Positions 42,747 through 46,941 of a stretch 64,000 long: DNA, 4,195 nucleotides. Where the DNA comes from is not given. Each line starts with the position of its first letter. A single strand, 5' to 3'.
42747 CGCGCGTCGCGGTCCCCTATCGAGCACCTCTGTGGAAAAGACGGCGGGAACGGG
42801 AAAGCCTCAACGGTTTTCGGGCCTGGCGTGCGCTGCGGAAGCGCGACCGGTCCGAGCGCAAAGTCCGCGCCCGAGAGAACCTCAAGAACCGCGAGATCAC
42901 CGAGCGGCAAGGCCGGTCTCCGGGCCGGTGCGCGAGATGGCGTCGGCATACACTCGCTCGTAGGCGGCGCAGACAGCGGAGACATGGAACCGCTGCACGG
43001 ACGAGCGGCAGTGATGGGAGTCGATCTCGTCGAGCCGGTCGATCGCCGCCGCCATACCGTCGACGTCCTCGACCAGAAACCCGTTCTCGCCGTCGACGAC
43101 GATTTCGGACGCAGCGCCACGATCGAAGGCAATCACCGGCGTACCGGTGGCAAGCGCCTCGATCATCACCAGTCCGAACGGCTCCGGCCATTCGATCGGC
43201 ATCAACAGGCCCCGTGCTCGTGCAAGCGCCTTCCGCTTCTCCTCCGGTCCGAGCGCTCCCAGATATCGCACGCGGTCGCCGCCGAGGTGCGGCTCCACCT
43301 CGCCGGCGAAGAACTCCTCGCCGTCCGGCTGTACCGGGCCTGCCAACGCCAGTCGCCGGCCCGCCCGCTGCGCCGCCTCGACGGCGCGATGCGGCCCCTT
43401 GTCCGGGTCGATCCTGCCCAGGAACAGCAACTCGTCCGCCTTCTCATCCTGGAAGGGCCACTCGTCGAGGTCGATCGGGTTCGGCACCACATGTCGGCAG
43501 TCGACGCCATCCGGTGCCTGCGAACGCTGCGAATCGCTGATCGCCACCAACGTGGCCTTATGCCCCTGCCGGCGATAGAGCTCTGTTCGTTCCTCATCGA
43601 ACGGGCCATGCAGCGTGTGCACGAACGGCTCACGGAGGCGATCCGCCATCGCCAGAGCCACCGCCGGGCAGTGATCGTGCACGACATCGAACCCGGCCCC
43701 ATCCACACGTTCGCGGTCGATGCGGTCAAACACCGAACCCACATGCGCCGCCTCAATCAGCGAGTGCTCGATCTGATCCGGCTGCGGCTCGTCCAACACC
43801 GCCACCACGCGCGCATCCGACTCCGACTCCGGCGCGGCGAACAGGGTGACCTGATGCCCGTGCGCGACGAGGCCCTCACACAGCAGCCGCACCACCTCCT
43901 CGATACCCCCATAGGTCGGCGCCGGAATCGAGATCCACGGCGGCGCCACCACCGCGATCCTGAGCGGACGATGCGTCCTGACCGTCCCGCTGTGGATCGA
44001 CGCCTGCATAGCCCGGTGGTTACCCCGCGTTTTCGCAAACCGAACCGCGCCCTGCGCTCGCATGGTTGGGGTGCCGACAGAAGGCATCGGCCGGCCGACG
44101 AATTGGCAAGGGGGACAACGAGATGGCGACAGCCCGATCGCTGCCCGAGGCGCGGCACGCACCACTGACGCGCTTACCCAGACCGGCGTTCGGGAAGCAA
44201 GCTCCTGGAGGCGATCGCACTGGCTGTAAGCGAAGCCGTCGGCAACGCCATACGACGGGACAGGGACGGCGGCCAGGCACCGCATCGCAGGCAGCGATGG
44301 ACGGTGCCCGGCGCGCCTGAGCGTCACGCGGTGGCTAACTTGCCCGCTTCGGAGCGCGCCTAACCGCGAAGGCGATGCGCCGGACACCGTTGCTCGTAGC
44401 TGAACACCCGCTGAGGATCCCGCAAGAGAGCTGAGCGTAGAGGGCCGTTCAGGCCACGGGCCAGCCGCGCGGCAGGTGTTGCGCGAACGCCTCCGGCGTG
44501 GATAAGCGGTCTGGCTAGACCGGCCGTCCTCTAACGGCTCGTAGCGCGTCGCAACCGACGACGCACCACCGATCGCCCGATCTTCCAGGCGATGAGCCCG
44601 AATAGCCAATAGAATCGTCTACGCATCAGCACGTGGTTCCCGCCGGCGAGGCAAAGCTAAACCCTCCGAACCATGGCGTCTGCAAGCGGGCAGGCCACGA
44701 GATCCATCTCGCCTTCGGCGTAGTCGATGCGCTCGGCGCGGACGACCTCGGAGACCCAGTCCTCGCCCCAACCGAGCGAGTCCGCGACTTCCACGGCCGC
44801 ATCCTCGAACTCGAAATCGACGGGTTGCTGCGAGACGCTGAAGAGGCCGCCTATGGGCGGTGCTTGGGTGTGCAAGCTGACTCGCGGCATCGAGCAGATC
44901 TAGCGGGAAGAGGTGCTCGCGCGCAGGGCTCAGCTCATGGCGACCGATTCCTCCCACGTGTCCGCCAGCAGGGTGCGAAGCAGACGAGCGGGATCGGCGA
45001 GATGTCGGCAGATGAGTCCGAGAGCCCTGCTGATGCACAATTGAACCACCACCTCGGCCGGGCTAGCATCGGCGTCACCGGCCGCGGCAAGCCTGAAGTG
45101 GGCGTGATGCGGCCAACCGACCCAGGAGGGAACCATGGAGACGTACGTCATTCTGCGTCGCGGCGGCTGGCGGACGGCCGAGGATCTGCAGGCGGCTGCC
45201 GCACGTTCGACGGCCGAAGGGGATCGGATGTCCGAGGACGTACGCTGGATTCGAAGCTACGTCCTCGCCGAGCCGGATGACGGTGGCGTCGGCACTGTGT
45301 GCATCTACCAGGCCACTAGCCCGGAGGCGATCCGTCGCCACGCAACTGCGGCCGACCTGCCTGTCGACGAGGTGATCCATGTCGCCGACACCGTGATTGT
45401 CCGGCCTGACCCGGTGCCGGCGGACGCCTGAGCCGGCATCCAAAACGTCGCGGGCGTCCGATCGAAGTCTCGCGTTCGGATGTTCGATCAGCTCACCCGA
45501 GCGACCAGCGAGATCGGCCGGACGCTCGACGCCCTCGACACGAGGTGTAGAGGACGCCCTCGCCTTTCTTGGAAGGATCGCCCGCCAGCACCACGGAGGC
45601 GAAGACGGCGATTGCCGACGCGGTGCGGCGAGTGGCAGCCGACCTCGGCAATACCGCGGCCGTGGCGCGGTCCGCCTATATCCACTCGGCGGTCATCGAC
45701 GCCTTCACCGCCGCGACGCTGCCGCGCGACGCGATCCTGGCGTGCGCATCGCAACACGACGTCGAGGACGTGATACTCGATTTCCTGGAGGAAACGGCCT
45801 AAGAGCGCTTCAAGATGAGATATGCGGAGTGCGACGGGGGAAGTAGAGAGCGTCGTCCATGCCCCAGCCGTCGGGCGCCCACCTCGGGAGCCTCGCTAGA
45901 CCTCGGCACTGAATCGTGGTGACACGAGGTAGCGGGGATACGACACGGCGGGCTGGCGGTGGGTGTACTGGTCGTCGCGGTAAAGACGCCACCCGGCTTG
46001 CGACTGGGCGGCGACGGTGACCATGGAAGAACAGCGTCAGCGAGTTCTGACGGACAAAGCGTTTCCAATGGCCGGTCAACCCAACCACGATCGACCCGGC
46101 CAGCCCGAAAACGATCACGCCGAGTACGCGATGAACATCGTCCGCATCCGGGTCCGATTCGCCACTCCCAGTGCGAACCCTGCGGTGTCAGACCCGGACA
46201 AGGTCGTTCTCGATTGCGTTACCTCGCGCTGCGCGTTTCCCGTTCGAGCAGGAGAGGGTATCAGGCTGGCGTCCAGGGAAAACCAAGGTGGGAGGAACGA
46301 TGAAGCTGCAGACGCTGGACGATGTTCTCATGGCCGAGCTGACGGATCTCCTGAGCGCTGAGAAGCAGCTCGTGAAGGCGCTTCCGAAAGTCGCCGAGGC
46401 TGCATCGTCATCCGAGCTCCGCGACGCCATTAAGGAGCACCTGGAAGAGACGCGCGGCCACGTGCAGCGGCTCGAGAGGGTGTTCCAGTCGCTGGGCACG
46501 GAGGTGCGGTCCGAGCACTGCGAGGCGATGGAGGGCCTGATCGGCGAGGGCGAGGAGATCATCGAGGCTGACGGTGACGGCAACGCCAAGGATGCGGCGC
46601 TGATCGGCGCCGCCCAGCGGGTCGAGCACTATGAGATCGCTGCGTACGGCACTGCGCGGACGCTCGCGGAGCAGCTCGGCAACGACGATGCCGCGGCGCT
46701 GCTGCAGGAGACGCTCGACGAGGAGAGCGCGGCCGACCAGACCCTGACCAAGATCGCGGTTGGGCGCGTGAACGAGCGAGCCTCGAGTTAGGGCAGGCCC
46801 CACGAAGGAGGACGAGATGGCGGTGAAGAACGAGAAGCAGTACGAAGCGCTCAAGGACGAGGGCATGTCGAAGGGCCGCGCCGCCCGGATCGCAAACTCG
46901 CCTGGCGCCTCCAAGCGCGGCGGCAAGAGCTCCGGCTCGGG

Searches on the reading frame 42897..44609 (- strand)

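Call 14: search_protein_families(library=pfam, proteins=[window:42897-44609:-], max_evalue=0.01)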
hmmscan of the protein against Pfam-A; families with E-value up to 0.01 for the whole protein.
window:42897-44609:- (570 aa): 6 families
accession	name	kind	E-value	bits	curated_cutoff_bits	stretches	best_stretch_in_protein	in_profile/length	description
PF00534.26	Glycos_transf_1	-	1e-24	87.4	26.4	1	388-526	12-155/172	Glycosyl transferases group 1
PF13692.12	Glyco_trans_1_4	-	2.3e-21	77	27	1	393-526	3-139/142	Glycosyl transferases group 1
PF13439.12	Glyco_transf_4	-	4.4e-17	63.1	28.5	1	233-382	1-169/170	Glycosyltransferase Family 4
PF13579.12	Glyco_trans_4_4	-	1.9e-08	35.2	29.7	1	234-336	1-104/158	Glycosyl transferase 4-like domain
PF20706.3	GT4-conflict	-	1.9e-06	27.5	26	1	389-494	195-310/385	Family 4 Glycosyltransferase in conflict systems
PF13524.12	Glyco_trans_1_2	-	0.0043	17.5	25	1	409-528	5-113/144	Glycosyl transferase-like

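Call 80: search_protein_families(library=padloc, proteins=[window:42897-44609:-], max_evalue=0.001)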
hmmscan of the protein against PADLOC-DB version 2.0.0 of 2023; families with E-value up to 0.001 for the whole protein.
window:42897-44609:- (570 aa): 0 families

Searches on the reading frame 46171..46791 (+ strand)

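Call 14: search_protein_families(library=pfam, proteins=[window:46171-46791:+], max_evalue=0.01)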
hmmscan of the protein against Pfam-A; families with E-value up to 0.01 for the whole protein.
window:46171-46791:+ (206 aa): 2 families
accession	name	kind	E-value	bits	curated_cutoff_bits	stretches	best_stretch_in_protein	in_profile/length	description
PF05974.18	DUF892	-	1.2e-56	191.5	23.7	1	48-204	1-158/159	Domain of unknown function (DUF892)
PF23246.1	CC_CDK5RAP2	-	0.0052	17.4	27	1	55-106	58-109/125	CDK5 regulatory subunit-associated protein 2-like, coiled coil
